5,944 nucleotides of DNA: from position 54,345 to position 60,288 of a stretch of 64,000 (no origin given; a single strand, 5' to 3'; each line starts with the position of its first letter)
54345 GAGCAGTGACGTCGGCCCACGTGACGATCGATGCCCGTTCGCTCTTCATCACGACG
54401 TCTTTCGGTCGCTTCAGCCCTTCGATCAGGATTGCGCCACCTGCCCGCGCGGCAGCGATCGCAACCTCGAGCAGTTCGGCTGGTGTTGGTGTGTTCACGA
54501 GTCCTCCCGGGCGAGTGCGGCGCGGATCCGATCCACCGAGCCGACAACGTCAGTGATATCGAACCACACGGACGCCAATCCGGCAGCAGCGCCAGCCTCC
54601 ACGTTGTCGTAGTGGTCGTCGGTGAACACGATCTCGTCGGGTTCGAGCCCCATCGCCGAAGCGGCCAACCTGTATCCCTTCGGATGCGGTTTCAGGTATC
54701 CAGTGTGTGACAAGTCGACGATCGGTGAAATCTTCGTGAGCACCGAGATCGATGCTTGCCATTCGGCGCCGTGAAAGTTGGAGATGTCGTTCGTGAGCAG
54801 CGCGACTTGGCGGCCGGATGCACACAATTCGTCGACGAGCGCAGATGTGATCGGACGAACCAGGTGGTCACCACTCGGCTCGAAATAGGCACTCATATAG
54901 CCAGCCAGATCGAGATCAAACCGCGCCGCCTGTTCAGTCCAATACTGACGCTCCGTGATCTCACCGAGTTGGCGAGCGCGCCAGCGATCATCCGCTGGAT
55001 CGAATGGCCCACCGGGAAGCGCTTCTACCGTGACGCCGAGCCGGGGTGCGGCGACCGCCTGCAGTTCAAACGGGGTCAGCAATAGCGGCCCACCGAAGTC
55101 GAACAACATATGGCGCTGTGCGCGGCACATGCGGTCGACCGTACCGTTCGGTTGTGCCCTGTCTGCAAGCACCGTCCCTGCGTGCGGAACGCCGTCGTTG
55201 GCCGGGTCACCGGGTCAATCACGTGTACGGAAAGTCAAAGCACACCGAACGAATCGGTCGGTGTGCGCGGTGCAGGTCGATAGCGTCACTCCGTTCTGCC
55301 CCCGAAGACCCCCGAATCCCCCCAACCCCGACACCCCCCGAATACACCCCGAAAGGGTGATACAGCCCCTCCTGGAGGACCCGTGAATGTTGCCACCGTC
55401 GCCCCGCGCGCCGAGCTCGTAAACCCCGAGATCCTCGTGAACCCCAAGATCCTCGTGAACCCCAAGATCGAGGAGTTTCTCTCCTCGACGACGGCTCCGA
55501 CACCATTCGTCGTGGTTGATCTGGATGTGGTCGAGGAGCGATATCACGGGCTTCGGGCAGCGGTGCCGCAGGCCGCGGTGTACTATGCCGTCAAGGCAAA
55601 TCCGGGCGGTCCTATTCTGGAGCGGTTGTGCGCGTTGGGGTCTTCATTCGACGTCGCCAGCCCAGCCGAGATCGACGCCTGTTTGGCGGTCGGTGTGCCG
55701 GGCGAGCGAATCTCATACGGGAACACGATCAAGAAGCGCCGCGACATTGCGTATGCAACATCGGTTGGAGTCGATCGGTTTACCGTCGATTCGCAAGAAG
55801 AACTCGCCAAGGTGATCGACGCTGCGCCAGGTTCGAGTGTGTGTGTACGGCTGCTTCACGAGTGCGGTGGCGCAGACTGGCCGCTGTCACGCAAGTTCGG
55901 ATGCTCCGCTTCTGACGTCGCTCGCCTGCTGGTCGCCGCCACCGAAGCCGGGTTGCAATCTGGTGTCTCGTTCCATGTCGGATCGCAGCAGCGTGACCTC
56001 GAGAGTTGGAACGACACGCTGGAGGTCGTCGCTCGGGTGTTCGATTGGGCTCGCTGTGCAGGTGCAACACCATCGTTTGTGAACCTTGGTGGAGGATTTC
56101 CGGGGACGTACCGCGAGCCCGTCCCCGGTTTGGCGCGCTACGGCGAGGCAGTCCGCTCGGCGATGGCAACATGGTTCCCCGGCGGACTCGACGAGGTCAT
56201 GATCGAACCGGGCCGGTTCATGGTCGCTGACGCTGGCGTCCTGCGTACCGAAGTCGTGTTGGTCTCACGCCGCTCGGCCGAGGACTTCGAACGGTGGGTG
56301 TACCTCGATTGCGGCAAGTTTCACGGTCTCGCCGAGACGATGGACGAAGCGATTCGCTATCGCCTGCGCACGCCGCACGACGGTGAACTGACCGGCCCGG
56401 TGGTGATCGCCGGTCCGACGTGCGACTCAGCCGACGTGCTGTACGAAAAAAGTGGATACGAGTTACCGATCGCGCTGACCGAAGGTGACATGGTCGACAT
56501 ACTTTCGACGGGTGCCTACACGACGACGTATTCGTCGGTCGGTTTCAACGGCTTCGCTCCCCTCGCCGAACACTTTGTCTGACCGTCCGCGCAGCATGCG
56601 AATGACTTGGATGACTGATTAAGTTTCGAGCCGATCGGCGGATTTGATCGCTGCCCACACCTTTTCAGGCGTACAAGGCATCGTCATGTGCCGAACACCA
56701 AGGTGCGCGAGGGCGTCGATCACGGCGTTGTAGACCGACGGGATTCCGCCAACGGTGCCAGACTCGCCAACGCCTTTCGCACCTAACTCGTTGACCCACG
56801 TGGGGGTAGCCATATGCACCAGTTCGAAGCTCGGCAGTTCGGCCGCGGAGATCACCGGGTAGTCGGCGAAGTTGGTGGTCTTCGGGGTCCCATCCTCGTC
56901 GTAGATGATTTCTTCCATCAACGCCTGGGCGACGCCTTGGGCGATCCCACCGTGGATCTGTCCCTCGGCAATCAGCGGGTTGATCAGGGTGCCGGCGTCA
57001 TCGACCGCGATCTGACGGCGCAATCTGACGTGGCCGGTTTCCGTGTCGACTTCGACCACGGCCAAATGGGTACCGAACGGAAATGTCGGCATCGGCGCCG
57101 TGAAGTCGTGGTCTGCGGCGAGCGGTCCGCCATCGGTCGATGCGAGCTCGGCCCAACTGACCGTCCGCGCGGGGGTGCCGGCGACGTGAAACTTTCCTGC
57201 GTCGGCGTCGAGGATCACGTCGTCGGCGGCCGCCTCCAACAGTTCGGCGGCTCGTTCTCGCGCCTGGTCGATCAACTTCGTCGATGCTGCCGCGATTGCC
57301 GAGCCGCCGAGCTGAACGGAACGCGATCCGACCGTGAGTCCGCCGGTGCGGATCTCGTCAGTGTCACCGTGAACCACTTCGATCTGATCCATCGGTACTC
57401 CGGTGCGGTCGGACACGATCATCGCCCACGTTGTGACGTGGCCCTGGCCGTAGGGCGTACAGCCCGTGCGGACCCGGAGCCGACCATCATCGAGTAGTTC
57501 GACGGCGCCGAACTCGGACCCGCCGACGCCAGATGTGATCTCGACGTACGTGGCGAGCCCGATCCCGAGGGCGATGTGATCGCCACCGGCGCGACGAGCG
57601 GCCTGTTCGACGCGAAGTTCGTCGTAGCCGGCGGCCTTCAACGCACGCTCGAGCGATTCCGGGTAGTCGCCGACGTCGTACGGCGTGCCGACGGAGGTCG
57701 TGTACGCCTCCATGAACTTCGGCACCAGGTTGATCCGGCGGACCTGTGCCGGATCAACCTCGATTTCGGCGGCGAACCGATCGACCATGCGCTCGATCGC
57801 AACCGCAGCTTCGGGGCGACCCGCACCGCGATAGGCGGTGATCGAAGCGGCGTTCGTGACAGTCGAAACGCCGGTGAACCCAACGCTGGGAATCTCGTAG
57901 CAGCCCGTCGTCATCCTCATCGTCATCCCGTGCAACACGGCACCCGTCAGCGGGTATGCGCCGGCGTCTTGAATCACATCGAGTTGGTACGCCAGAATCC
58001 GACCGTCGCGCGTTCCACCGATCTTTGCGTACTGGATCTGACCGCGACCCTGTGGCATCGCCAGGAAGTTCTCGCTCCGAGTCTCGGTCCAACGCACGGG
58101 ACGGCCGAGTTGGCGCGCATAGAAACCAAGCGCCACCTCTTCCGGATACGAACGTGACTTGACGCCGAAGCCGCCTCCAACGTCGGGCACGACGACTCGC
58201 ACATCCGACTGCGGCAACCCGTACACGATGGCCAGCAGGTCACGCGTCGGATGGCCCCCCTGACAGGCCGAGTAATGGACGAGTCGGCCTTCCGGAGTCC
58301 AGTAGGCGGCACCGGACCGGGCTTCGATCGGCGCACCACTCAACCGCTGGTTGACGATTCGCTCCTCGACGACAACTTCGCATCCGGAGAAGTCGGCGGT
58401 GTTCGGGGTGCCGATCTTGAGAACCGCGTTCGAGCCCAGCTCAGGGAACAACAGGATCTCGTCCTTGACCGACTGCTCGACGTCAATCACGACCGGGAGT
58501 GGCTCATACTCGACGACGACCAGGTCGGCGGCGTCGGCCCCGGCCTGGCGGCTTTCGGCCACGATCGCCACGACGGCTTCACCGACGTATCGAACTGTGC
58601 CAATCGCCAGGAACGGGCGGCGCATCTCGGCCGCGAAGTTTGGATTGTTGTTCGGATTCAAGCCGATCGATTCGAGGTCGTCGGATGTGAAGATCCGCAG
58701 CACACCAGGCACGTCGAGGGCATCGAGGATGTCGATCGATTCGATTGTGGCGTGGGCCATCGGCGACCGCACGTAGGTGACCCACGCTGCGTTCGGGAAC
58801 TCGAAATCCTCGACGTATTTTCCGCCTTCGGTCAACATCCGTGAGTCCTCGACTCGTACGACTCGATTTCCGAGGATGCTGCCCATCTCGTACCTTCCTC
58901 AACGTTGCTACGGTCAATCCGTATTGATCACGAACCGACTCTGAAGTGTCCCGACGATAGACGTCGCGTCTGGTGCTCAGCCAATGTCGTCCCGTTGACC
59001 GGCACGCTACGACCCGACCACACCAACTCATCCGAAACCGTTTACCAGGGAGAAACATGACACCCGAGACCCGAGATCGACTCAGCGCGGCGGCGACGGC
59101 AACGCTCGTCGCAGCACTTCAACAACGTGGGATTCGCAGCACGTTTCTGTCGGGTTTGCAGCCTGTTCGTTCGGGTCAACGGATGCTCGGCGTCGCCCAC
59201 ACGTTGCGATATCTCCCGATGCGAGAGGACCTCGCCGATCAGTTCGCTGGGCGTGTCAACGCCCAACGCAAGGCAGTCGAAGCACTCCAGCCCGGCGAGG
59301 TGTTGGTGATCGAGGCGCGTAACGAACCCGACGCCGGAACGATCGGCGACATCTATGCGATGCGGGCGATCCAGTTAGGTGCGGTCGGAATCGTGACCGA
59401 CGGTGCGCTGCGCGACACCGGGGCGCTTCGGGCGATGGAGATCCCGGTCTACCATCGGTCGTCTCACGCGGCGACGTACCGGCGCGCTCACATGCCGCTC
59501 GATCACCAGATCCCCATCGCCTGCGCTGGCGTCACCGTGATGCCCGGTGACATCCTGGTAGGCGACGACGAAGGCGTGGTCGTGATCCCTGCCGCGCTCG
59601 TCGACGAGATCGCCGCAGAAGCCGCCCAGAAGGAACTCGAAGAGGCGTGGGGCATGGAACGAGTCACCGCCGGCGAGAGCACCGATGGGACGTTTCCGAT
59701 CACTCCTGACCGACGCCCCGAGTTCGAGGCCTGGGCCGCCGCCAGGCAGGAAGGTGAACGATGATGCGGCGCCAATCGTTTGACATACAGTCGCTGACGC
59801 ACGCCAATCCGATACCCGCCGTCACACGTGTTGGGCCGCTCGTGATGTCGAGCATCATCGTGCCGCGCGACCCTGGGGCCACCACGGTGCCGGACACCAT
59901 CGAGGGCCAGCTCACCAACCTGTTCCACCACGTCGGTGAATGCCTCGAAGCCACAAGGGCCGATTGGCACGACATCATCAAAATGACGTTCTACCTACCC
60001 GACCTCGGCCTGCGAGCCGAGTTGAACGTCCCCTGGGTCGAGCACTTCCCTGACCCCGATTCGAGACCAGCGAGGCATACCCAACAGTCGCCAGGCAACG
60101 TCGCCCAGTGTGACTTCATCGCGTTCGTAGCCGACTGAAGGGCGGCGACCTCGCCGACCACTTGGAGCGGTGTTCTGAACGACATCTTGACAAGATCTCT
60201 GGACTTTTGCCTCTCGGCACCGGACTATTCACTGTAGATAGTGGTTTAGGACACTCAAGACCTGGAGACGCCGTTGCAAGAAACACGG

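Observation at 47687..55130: Orphan phenylphosphate-synthase-A-like phosphotransferase behind two phosphatases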

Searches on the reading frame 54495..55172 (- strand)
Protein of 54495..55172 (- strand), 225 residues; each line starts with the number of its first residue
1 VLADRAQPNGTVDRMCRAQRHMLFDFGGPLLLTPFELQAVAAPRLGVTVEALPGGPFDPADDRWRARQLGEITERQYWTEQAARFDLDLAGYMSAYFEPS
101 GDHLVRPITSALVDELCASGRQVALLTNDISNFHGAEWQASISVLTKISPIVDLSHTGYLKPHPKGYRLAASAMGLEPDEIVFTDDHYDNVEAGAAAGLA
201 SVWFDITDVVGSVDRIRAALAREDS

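Call 3: search_protein_families(library=pfam, proteins=[window:54495-55172:-])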
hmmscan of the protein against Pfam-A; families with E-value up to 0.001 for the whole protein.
window:54495-55172:- (225 aa): 2 families
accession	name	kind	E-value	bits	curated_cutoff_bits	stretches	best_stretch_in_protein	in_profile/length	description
PF00702.32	Hydrolase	-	8.2e-11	43.1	26.4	1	61-198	48-191/191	haloacid dehalogenase-like hydrolase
PF13419.12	HAD_2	-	2e-06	28.5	23.8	1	88-203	61-177/178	Haloacid dehalogenase-like hydrolase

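Call 4: search_protein_families(library=ncbifam, proteins=[window:54495-55172:-])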
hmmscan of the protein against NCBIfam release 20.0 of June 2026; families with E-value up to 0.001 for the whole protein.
window:54495-55172:- (225 aa): 12 families
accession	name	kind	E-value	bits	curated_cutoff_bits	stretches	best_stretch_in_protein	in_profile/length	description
TIGR02247.1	HAD-1A3-hyp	subfamily_domain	2.3e-12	47.1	125.4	1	23-202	6-193/211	epoxide hydrolase N-terminal domain-like phosphatase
TIGR01509.1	HAD-SF-IA-v3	subfamily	1.5e-10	41.4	29.4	1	156-203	106-153/154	HAD-IA family hydrolase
TIGR01449.2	PGP_bact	equivalog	1.4e-07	31.3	180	1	105-204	86-184/213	phosphoglycolate phosphatase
NF009694.0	PRK13222.1-1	equivalog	4.6e-07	29.4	415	1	110-203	117-209/252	phosphoglycolate phosphatase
NF006991.0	PRK09456.1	equivalog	6.2e-07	29.3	295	1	105-207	85-187/199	glucose-1-phosphatase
TIGR02253.1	CTE7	subfamily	2.5e-06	27.4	169.75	1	111-207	101-197/221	TIGR02253 family HAD-type hydrolase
TIGR01993.1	Pyr-5-nucltdase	equivalog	5.7e-06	26.2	142.9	1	116-202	93-181/183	pyrimidine 5'-nucleotidase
NF009697.0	PRK13222.1-4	equivalog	9.5e-06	25.1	327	1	102-202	93-191/232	phosphoglycolate phosphatase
TIGR01428.1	HAD_type_II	equivalog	2.9e-05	24.2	125.4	1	147-203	133-189/197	haloacid dehalogenase type II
NF008610.0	PRK11587.1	equivalog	0.00021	20.7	282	1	160-204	137-181/219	sugar phosphatase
NF009804.0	PRK13288.1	equivalog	0.00068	19.2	218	1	115-200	93-177/215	pyrophosphatase PpaX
TIGR02009.1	PGMB-YQAB-SF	subfamily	0.00098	19.4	153.35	0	142-202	124-184/186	beta-phosphoglucomutase family hydrolase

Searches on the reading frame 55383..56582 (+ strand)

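Call 3: search_protein_families(library=pfam, proteins=[window:55383-56582:+])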
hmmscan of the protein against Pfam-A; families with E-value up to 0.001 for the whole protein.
window:55383-56582:+ (399 aa): 2 families
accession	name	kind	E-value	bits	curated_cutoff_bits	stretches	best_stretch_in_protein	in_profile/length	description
PF02784.22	Orn_Arg_deC_N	-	6.6e-51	173.5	23.4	1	48-282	2-247/247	Pyridoxal-dependent decarboxylase, pyridoxal binding domain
PF00278.28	Orn_DAP_Arg_deC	-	1.8e-14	54.2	23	1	165-377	5-95/95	Pyridoxal-dependent decarboxylase, C-terminal sheet domain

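Call 4: search_protein_families(library=ncbifam, proteins=[window:55383-56582:+])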
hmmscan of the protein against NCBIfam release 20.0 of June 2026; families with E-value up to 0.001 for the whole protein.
window:55383-56582:+ (399 aa): 6 families
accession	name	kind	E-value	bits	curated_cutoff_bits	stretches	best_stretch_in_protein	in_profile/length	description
TIGR01048.1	lysA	equivalog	2.4e-44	151.5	297.9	1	40-385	25-382/417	diaminopimelate decarboxylase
TIGR03099.1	dCO2ase_PEP1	hypoth_equivalog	4.6e-35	121.4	478.45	1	32-396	17-395/398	pyridoxal-dependent decarboxylase, exosortase A system-associated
NF006515.0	PRK08961.1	equivalog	1.2e-28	99.6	802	1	30-386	493-847/861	bifunctional aspartate kinase/diaminopimelate decarboxylase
NF052544.1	OrLyDeCDokD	equivalog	4.7e-15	55.1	700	1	62-382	67-421/461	ornithine/lysine decarboxylase DokD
NF003763.0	PRK05354.1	equivalog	1.3e-05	24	369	1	68-243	102-297/636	biosynthetic arginine decarboxylase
TIGR01273.1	speA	equivalog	6.3e-05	21.6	624.1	1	125-303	158-360/624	arginine decarboxylase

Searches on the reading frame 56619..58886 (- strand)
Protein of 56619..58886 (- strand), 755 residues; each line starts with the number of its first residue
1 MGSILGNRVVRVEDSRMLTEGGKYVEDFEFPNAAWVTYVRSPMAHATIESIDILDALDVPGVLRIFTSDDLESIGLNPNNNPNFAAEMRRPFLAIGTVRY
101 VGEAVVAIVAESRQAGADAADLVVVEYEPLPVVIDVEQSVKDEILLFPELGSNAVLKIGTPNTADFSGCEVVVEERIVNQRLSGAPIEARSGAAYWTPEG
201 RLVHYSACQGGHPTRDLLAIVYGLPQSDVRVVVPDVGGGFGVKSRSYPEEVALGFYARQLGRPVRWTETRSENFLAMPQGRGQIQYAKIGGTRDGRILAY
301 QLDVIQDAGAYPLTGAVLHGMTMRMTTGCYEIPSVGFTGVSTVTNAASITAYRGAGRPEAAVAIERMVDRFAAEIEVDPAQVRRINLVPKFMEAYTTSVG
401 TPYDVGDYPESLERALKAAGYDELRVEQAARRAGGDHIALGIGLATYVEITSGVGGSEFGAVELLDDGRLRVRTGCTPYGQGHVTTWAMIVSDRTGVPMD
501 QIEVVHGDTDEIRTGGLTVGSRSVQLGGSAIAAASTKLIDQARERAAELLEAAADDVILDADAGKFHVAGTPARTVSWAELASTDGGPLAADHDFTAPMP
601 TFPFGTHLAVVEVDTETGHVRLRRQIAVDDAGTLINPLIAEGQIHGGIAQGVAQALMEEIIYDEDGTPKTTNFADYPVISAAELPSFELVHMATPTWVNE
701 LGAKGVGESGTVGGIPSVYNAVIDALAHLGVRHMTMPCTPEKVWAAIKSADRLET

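Call 3: search_protein_families(library=pfam, proteins=[window:56619-58886:-])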
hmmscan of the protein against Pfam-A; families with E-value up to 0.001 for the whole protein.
window:56619-58886:- (755 aa): 3 families
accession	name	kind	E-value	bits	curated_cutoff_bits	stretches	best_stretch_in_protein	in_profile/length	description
PF20256.3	MoCoBD_2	-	3.1e-77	260.3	27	1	415-685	2-283/283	Molybdopterin cofactor-binding domain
PF02738.23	MoCoBD_1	-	3.6e-70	236.3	27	1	157-387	14-244/244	Molybdopterin cofactor-binding domain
PF01315.27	Ald_Xan_dh_C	-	8.5e-26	90.9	31.3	1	22-131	4-110/110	Aldehyde oxidase and xanthine dehydrogenase, a/b hammerhead domain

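Call 4: search_protein_families(library=ncbifam, proteins=[window:56619-58886:-])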
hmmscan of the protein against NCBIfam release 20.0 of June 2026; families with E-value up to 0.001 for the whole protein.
window:56619-58886:- (755 aa): 13 families
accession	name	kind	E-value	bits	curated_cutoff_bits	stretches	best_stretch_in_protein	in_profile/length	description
NF041018.1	glyceraldDH_alpha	equivalog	1.6e-178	595.5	790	1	5-744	3-741/741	glyceraldehyde dehydrogenase subunit alpha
TIGR02416.1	CO_dehy_Mo_lg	equivalog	1.3e-151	506.4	991.15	1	13-745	1-769/770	aerobic carbon-monoxide dehydrogenase large subunit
NF040766.1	CODH_aero_grp5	exception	5.2e-150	501.1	950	2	4-582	4-591/785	aerobic carbon-monoxide dehydrogenase large subunit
NF043082.1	XdhA_XDHase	equivalog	2.7e-103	346.5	780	1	6-751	2-756/758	xanthine dehydrogenase subunit XdhA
NF007426.0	PRK09970.1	equivalog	5.7e-98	328.9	916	1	4-749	5-757/761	xanthine dehydrogenase molybdenum-binding subunit XdhA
TIGR03194.1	4hydrxCoA_A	equivalog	1e-96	325.1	994.55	1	15-746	7-745/746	4-hydroxybenzoyl-CoA reductase subunit alpha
TIGR03196.1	pucD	equivalog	9.6e-86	288.8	783.65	1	8-742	5-753/763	xanthine dehydrogenase subunit D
NF045668.1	pterin_aldehy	equivalog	1.7e-81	274.6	1100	1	31-748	203-905/905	molybdopterin-dependent aldehyde oxidoreductase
TIGR02965.1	xanthine_xdhB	equivalog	2.4e-69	234.3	849.5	1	22-749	18-756/758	xanthine dehydrogenase molybdopterin binding subunit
TIGR03313.1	Se_sel_red_Mo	hypoth_equivalog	1.3e-64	218.3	1101.9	2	165-746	367-948/951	molybdopterin-dependent oxidoreductase Mo/Fe-S-binding subunit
NF041671.1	peri_hyde_PaoC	equivalog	6.7e-63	213.2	1180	1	4-747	17-731/735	aldehyde oxidoreductase molybdenum-binding subunit PaoC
TIGR03311.1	Se_dep_XDH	equivalog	3.2e-60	204.2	830.45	1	4-722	161-828/848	selenium-dependent xanthine dehydrogenase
TIGR02969.1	mam_aldehyde_ox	subfamily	1.3e-48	165.3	1912.3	1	22-746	593-1306/1330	aldehyde oxidase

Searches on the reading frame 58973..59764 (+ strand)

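Call 45: search_protein_families(library=pfam, proteins=[window:58973-59764:+])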
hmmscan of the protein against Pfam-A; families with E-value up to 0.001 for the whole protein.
window:58973-59764:+ (263 aa): 1 family
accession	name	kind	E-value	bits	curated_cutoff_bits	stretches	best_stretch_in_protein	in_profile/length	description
PF03737.21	RraA-like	-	2.8e-33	115.7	24.5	1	42-204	1-152/152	Aldolase/RraA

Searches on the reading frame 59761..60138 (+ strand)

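Call 45: search_protein_families(library=pfam, proteins=[window:59761-60138:+])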
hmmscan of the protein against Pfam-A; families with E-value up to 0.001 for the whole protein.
window:59761-60138:+ (125 aa): 1 family
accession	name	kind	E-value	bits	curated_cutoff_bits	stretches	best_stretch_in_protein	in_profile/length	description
PF01042.26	Ribonuc_L-PSP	-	5.2e-11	43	27.3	1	20-107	13-101/121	Endoribonuclease L-PSP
